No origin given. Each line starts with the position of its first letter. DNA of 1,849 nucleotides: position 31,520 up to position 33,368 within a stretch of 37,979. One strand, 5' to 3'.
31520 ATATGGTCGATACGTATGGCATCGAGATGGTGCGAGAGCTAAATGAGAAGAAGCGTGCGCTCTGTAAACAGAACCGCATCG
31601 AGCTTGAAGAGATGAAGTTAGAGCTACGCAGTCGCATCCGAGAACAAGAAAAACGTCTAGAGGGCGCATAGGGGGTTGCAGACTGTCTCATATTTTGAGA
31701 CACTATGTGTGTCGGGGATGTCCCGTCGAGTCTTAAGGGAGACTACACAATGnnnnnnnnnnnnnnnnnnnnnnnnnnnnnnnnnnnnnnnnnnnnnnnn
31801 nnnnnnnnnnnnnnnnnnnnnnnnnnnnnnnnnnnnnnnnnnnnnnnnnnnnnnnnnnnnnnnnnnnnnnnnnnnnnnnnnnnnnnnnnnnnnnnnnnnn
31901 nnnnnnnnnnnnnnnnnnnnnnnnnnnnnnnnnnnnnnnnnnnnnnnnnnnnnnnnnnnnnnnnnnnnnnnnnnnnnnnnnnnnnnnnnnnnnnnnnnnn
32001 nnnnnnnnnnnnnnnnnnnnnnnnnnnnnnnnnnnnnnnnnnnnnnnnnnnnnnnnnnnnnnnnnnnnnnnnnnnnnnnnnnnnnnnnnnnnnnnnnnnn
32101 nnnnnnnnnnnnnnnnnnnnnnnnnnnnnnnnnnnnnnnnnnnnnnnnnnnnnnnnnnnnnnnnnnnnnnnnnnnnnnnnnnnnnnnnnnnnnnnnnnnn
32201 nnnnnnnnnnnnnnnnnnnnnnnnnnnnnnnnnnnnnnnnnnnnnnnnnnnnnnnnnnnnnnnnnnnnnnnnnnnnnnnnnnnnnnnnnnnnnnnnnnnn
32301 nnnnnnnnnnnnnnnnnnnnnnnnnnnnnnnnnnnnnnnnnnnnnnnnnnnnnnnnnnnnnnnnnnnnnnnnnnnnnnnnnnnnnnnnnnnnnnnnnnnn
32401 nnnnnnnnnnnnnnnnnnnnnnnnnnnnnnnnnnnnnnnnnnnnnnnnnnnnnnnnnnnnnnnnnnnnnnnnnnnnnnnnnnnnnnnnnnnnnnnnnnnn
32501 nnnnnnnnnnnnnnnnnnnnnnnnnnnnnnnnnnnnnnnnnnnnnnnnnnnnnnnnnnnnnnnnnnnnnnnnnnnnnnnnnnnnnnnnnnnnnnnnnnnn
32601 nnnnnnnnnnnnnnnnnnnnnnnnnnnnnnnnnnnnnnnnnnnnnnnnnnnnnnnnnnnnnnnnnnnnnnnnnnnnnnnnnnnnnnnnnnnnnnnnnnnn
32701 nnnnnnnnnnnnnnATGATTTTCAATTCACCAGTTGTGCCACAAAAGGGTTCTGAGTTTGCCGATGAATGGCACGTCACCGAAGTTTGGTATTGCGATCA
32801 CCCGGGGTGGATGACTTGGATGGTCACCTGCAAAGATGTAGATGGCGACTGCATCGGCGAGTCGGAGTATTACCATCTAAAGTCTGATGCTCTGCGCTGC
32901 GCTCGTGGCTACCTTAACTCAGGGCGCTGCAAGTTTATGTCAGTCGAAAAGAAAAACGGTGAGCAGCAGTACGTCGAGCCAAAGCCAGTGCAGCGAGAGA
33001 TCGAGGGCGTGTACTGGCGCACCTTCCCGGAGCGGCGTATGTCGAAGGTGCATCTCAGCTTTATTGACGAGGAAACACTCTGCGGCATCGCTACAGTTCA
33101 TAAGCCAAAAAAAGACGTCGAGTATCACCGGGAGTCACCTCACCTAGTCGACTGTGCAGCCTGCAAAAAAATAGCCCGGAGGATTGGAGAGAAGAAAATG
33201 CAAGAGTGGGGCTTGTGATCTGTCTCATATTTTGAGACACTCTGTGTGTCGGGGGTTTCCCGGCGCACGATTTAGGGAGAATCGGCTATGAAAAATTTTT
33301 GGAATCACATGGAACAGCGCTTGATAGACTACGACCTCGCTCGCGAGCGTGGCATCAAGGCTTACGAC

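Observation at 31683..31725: A 43-nt element repeated twice (40/43 identical) at a fixed 67/68 nt from two start codons: a phage-specific promoter or leader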

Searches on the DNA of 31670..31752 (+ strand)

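Call 29: build_rna_model(alignment_id=A2, structure=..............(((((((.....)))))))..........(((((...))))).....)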
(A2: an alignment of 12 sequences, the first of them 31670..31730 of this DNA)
Model R1 built from alignment A2 (12 sequences, 61 columns); structure: as given.
model positions 61; base pairs 12; branch points 1; effective number of sequences 11.71; information 0.916 bits per position. Calibrated on 0.2 Mb of random sequence (short: E-values are rough).
structure used (alignment columns):
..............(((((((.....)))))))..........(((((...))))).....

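Call 31: search_with_rna_model(model_id=R1, source=window, filters=off, max_evalue=10, show_alignments=6)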
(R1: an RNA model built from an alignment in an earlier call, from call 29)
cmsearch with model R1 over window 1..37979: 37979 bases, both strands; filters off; matches with E-value up to 10: 13.
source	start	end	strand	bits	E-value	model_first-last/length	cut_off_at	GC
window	31670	31730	+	74.7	2.1e-19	1-61/61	no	0.52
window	33207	33267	+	63.4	3.5e-16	1-61/61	no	0.54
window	31684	31702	-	13.7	0.041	15-33/61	no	0.32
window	33221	33239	-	13.7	0.041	15-33/61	no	0.32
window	30244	30286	-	11.3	0.2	1-61/61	no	0.47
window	29982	30040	-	9.5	0.64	1-61/61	no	0.47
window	29999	30045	+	8.6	1.2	1-61/61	no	0.47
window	23265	23308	-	7.9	1.8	1-61/61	no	0.5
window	12773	12821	-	7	3.2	1-61/61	no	0.51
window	35203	35259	+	6.7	4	1-61/61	no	0.53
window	26233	26276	+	5.7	7.5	1-61/61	no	0.43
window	13400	13455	+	5.6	8.5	1-61/61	no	0.41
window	441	497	-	5.3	9.8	1-61/61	no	0.58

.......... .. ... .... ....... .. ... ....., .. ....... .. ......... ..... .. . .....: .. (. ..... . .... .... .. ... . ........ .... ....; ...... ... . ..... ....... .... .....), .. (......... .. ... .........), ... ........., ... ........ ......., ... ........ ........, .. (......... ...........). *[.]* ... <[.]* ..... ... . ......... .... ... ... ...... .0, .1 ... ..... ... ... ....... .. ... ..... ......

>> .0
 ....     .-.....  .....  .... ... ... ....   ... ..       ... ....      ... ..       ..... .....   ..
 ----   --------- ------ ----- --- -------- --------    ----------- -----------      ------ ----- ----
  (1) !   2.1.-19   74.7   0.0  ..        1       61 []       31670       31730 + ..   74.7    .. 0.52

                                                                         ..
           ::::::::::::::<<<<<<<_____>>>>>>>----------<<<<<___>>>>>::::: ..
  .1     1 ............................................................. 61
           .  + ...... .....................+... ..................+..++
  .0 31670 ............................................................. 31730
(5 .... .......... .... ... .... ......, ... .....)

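Call 32: search_with_rna_model(model_id=R1, sources=[L001, L003, L004, L007, L008, L009, L010, L011, L012, L013, L014, L015, L016, L017, L018, L019, L020, L021, L022, L023, L024, L025, L026, L027, L028, L029, L030, L031, L032, L033, L034, L035, L036, L037, L038, L039, L040, L041, L042, L043, L044, L045, L046, L047, L048, L049, L050, L051, L052, L053, L054, L055, L056, L057, L058, L059, L060, L061, L062, L063, L064, L065, L066, L067, L068, L069, L070, L071, L072, L073, L074, L075, L076, L077, L078, L079, L080, L081, L082, L083, L084, L085, L086, L087], max_evalue=1)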
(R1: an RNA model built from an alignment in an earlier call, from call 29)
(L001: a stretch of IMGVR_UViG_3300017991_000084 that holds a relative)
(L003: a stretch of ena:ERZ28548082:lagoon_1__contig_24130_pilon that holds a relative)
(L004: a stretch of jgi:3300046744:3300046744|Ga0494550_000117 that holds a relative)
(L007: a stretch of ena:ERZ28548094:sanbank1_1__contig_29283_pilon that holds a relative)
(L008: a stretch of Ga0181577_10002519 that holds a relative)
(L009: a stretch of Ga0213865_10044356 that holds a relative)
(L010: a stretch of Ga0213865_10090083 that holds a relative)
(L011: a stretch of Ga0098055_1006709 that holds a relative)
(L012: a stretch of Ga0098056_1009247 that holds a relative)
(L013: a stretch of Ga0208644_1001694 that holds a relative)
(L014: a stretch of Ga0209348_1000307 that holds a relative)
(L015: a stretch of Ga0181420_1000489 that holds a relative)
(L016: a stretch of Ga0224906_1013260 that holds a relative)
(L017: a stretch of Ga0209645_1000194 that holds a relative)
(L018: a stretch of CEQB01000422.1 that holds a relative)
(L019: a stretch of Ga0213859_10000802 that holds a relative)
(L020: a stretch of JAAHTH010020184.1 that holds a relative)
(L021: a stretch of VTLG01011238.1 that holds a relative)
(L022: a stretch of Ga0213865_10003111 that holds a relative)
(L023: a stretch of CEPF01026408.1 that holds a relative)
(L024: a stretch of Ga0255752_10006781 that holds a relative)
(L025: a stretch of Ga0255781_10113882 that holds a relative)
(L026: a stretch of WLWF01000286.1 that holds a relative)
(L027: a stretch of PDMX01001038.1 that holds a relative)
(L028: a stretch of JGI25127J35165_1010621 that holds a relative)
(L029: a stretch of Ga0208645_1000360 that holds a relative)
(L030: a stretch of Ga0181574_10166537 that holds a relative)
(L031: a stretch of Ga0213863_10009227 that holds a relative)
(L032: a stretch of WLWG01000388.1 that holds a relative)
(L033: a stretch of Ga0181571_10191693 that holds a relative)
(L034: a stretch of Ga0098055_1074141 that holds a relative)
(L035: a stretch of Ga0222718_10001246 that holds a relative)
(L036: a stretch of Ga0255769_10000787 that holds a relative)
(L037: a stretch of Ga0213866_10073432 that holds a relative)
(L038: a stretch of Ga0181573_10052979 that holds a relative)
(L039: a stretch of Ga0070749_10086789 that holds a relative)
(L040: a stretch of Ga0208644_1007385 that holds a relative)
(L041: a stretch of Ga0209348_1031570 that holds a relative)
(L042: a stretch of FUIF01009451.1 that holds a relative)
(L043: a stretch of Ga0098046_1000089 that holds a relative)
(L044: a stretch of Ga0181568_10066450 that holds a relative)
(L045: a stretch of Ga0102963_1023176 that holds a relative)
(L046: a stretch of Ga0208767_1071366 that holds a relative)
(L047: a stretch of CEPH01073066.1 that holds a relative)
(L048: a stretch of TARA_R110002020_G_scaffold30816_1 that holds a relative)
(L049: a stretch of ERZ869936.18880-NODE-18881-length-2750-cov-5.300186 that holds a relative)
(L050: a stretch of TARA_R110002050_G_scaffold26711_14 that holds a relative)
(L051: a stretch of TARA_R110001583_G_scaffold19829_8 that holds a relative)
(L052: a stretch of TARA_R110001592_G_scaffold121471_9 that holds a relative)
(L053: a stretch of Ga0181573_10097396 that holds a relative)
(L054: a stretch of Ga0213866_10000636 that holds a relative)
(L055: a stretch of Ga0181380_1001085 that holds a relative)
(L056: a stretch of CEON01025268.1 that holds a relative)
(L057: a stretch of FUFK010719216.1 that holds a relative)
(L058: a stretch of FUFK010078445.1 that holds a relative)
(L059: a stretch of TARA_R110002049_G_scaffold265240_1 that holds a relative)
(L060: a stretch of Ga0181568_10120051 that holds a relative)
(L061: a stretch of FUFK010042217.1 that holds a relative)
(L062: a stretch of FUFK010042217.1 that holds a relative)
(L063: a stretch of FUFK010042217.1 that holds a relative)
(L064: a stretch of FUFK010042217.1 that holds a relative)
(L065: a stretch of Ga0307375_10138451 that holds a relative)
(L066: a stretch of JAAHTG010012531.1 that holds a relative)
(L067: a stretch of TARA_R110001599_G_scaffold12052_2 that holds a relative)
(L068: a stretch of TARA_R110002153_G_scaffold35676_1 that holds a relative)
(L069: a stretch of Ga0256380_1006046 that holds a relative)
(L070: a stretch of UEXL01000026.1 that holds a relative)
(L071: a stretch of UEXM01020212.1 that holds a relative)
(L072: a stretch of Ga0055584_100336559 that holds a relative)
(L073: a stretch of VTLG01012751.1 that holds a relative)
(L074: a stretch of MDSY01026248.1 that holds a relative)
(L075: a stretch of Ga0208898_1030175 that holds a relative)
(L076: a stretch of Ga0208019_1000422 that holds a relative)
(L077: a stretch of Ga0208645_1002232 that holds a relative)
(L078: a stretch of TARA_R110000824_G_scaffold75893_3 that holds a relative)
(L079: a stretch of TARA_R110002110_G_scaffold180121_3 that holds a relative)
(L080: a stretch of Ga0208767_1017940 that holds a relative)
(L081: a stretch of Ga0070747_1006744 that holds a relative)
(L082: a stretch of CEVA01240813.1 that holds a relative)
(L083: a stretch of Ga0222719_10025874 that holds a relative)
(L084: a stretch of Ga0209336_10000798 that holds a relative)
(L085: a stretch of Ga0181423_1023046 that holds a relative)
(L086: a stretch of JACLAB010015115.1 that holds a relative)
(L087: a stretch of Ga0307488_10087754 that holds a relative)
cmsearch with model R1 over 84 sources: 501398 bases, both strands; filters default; matches with E-value up to 1: 21.
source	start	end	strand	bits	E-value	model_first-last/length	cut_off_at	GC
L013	4725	4785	+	72.3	1.3e-17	1-61/61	no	0.48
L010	53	113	+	72.1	1.5e-17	1-61/61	no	0.39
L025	57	117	+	71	3e-17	1-61/61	no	0.48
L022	4492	4552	+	70.7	3.7e-17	1-61/61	no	0.49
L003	7655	7715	+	70.6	4e-17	1-61/61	no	0.49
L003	6119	6179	+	64.9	1.7e-15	1-61/61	no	0.52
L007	7926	7986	+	62.1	1e-14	1-61/61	no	0.56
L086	3762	3822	+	52.6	5.2e-12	1-61/61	no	0.49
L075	46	106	+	35.4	3.7e-07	1-61/61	no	0.51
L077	4452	4514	+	24.4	0.00051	1-61/61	no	0.51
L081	3130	3192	+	24.4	0.00051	1-61/61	no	0.51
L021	8007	8050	+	16.9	0.068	1-61/61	no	0.36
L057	3346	3387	+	16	0.12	1-61/61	no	0.26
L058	3331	3372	+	16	0.12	1-61/61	no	0.26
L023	3914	3964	+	15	0.24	1-61/61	no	0.45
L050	367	439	-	14.7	0.29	1-61/61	no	0.45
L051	909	981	-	14.7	0.29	1-61/61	no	0.45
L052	559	631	-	14.7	0.29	1-61/61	no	0.45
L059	1556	1628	-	14.7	0.29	1-61/61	no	0.45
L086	2243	2292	+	13.5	0.62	1-61/61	no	0.44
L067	4095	4156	-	12.8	0.97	1-61/61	no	0.4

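Call 33: search_with_rna_model(model_id=R1, sources=[L088, L089, L090, L091, L092, L093, L094, L095, L096, L097, L098, L099, L100, L101, L102, L103, L104, L105, L106, L107, L108, L109, L110, L111, L112, L113, L114, L115, L116, L117, L118, L119, L120, L121, L122, L123, L124, L125, L126, L127, L128, L129, L130, L131, L132, L133, L134, L135, L136, L137, L138, L139, L140, L141, L142, L143, L144, L145, L146, L147, L148, L149, L150, L151, L152, L153, L154, L155, L156, L157, L158, L159, L160, L161, L162, L163, L164, L165, L166, L167], max_evalue=1)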
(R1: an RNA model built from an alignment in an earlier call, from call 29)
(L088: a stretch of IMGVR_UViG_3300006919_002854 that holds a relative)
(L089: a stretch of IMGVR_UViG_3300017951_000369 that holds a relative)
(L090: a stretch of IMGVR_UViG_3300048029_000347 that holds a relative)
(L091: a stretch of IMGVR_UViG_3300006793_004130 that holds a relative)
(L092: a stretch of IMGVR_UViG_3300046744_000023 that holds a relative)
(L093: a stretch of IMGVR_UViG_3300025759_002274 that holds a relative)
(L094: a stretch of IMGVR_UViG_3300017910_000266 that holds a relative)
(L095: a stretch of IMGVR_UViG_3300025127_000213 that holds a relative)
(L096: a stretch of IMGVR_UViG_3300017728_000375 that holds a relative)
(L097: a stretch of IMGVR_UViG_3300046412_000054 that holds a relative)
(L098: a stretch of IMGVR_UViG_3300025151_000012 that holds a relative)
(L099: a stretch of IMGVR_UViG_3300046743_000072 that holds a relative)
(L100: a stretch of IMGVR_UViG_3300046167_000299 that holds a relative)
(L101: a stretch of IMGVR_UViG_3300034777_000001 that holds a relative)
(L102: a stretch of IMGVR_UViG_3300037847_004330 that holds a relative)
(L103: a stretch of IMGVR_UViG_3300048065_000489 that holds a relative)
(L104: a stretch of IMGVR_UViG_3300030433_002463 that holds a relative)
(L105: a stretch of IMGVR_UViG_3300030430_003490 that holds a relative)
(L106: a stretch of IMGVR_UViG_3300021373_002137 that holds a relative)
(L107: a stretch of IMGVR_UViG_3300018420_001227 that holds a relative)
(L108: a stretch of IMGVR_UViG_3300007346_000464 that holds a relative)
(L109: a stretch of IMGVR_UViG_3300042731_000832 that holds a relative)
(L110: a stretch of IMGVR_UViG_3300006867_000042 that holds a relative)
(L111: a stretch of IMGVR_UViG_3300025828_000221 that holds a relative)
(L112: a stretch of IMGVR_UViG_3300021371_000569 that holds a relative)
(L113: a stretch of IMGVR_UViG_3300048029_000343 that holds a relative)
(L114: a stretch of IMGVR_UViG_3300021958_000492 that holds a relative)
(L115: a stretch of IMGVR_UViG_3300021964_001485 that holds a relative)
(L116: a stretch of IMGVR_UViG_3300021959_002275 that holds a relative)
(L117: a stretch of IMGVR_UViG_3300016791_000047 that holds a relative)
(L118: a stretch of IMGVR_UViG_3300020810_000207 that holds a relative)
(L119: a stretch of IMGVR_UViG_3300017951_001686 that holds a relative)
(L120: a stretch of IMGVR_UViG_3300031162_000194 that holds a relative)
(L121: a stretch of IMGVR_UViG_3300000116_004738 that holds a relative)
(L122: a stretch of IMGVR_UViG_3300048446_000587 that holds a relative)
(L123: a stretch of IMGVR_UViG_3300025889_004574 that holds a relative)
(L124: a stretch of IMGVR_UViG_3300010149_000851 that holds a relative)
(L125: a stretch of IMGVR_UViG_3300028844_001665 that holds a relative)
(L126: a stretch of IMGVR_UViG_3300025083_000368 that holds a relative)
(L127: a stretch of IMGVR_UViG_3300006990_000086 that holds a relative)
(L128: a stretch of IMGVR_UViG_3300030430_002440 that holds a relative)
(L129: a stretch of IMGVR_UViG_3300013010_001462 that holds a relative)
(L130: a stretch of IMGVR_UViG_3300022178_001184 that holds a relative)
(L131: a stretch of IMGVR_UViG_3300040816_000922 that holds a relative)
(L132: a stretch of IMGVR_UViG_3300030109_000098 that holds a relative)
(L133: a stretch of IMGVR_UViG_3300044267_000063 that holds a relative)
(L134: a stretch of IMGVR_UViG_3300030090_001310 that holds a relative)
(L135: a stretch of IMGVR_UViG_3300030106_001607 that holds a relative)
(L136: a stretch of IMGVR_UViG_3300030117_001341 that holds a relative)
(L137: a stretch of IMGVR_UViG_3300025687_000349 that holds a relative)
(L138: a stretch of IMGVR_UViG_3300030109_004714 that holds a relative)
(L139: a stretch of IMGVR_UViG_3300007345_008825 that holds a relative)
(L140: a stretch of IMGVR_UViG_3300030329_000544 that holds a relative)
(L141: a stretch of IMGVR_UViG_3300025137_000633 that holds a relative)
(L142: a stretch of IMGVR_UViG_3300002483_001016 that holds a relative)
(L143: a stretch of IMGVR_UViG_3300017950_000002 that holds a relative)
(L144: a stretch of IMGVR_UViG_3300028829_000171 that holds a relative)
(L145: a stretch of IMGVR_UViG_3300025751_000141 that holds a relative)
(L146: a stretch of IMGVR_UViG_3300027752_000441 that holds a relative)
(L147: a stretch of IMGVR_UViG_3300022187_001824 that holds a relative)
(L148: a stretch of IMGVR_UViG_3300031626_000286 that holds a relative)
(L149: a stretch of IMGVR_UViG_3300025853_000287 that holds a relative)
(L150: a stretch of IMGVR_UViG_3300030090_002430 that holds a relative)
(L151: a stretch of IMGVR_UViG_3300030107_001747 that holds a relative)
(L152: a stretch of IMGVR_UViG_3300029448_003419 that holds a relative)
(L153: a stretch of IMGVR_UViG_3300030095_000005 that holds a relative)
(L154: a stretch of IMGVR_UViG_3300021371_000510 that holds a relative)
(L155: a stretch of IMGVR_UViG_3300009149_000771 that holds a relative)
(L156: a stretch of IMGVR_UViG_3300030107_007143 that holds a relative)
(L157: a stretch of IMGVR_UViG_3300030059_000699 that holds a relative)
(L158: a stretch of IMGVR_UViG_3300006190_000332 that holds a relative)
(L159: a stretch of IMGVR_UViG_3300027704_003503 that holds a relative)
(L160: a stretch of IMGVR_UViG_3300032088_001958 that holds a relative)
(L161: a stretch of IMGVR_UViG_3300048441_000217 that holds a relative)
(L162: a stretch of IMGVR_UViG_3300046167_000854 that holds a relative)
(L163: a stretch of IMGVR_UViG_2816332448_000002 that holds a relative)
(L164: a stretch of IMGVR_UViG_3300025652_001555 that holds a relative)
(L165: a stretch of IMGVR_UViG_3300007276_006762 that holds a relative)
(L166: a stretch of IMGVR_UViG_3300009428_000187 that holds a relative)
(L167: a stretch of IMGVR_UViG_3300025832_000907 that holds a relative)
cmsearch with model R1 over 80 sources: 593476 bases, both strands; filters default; matches with E-value up to 1: 9.
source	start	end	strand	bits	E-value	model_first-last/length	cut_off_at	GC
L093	4725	4785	+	72.3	1.6e-17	1-61/61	no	0.48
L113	1638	1698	+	72.2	1.7e-17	1-61/61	no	0.44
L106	4492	4552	+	70.7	4.4e-17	1-61/61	no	0.49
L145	3869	3929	+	63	7e-15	1-61/61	no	0.61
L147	2335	2395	+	63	7e-15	1-61/61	no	0.61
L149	3869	3929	+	63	7e-15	1-61/61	no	0.61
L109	601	661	+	52.4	6.8e-12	1-61/61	no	0.36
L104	6128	6171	+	16.9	0.081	1-61/61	no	0.36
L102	6081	6131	+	15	0.28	1-61/61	no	0.45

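Call 41: search_with_rna_model(model_id=R1, sources=[L168, L169, L170, L171, L172, L173, L174, L175, L176, L177, L178, L179, L180, L181, L182, L183, L184, L185, L186, L187, L188, L189, L190, L191, L192, L193, L194, L195, L196, L197, L198, L199, L200, L201], max_evalue=0.1)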
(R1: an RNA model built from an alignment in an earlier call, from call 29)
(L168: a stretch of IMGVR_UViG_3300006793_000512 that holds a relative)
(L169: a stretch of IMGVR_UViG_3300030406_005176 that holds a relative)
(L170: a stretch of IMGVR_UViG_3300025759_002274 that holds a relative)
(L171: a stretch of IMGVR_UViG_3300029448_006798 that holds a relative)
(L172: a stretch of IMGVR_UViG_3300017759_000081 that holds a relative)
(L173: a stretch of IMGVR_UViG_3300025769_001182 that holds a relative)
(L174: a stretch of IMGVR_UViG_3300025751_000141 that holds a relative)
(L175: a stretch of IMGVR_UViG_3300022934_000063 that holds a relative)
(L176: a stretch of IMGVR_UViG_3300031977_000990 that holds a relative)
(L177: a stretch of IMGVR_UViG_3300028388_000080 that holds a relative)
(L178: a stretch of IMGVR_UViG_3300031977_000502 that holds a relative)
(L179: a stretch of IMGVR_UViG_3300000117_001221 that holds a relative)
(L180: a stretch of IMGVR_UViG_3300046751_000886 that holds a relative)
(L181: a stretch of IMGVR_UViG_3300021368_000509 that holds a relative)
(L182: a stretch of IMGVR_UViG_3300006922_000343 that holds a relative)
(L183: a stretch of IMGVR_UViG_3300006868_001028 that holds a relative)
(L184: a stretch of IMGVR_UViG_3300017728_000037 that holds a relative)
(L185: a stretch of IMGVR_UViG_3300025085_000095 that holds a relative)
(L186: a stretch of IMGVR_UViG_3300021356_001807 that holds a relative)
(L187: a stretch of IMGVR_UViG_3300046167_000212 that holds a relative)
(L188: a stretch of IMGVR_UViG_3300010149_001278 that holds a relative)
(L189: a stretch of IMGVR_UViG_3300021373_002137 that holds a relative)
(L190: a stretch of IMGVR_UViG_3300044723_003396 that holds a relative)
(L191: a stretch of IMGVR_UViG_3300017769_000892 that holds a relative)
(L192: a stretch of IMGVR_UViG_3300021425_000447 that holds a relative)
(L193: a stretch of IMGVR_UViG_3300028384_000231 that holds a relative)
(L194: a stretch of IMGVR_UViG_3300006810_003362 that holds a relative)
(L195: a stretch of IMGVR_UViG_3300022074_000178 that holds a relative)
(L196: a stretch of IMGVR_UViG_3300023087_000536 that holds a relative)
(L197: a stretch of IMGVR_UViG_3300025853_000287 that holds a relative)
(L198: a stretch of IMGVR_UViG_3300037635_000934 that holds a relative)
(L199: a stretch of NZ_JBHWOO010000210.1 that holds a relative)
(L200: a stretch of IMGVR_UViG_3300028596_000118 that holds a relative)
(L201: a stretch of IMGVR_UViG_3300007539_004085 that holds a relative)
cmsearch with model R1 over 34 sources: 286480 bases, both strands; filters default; matches with E-value up to 0.1: 35.
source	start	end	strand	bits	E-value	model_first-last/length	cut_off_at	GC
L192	7124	7184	-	76.6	4.6e-19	1-61/61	no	0.48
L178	4189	4249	-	73.4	3.6e-18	1-61/61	no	0.41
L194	2169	2229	-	72.9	5.1e-18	1-61/61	no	0.44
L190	3050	3110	-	72.6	6.3e-18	1-61/61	no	0.48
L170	1852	1912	-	72.3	7.5e-18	1-61/61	no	0.48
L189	3011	3071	-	70.7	2.1e-17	1-61/61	no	0.49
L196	6914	6974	-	69.5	4.6e-17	1-61/61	no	0.38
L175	758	818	+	68.6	8.3e-17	1-61/61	no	0.44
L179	8953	9013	-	68.5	8.8e-17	1-61/61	no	0.51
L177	3208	3268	-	68.1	1.2e-16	1-61/61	no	0.44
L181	2082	2142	-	67.7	1.6e-16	1-61/61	no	0.48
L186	3745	3805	+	67.4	1.8e-16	1-61/61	no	0.46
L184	4115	4175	+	66.6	3.2e-16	1-61/61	no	0.57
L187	7521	7581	+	66.6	3.2e-16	1-61/61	no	0.57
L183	4380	4440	-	65.9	5e-16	1-61/61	no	0.61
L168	288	348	+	64.8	1e-15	1-61/61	no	0.43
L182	3879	3939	-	64.8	1e-15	1-61/61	no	0.43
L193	2834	2894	+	64.3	1.4e-15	1-61/61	no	0.48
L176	6578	6638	-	63.9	1.8e-15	1-61/61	no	0.46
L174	5478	5538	-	63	3.4e-15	1-61/61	no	0.61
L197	6684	6744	-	63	3.4e-15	1-61/61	no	0.61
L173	2422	2482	-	62.5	4.7e-15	1-61/61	no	0.44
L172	50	110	-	61.6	8.2e-15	1-61/61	no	0.46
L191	5071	5131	-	61.6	8.2e-15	1-61/61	no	0.46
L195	656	716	+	61.6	8.2e-15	1-61/61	no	0.46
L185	822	882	-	61.3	9.8e-15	1-61/61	no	0.62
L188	1790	1850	+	61.3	9.8e-15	1-61/61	no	0.62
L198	1998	2058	+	61.3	9.8e-15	1-61/61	no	0.62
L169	476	536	+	51.3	6.8e-12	1-61/61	no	0.51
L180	4302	4362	-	51.3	6.9e-12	1-61/61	no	0.54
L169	1006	1066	+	49.5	2.2e-11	1-61/61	no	0.44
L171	40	100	-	46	2.2e-10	1-61/61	no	0.57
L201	5468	5524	-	28.3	2.3e-05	5-61/61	5'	0.49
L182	9507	9555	-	21.6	0.0018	1-61/61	no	0.31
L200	723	739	+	19.4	0.0074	40-56/61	no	0.76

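Call 61: search_dna_similar(query=window:31672-31752:+, collection=phages, mode=distant, max_evalue=1, max_rows=20)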
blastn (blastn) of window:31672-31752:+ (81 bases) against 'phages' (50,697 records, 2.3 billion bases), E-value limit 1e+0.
No match.

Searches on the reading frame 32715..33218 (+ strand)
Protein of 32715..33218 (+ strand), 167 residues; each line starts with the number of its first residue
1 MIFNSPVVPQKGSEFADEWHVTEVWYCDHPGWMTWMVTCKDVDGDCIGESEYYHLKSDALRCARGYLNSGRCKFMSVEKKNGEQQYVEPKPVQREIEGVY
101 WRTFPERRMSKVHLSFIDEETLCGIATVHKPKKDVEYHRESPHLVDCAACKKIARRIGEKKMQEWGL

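Call 9: search_protein_families(library=pfam, max_evalue=0.01, proteins=[window:32715-33218:+])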
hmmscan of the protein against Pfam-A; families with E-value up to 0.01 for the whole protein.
window:32715-33218:+ (167 aa): 0 families

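Call 12: search_protein_families(library=phrogs, max_evalue=0.01, proteins=[window:32715-33218:+])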
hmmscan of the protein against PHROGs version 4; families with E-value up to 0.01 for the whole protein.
window:32715-33218:+ (167 aa): 1 family
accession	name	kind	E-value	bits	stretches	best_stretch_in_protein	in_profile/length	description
phrog_15583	-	unknown function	1.3e-05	26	1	118-157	30-69/74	-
